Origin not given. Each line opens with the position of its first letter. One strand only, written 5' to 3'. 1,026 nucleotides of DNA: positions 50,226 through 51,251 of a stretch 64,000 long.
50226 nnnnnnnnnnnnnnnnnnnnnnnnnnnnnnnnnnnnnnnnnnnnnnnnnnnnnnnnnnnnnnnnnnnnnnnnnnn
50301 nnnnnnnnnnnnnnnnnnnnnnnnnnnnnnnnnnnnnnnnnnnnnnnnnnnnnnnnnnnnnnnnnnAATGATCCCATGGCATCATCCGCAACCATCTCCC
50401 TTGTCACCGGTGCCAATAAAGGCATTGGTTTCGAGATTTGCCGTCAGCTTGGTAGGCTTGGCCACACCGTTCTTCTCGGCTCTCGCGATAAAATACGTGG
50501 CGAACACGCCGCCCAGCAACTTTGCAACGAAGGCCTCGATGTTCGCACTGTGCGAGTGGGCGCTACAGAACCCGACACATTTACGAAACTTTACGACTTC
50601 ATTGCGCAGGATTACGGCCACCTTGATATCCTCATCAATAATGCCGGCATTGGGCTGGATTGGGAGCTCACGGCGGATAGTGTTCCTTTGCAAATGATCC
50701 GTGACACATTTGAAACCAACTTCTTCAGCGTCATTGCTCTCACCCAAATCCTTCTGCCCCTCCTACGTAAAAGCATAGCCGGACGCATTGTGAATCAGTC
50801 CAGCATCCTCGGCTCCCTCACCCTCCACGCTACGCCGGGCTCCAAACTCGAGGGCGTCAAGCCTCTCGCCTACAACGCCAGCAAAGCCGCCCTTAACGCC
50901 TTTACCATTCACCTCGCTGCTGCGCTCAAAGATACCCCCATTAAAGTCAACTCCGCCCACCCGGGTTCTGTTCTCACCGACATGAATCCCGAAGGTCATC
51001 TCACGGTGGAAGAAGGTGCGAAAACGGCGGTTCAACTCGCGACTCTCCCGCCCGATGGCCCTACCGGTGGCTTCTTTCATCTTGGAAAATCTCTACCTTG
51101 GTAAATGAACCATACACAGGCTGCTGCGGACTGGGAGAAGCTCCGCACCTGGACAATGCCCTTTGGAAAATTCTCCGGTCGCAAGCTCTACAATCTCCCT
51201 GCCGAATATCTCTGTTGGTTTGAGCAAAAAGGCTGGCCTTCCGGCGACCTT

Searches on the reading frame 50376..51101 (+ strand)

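Call 11: search_protein_families(library=pfam, proteins=[window:50376-51101:+], max_evalue=0.001)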
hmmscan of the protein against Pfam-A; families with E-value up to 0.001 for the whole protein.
window:50376-51101:+ (242 aa): 3 families
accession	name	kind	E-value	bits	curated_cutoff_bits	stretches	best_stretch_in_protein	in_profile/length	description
PF00106.31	adh_short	-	1.7e-41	142.3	26.6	1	9-205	4-188/195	short chain dehydrogenase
PF13561.12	adh_short_C2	-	1.5e-26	93.9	27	1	12-205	1-182/236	Enoyl-(Acyl carrier protein) reductase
PF08659.16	KR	-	1.7e-05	25.3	22.6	1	8-95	3-94/180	KR domain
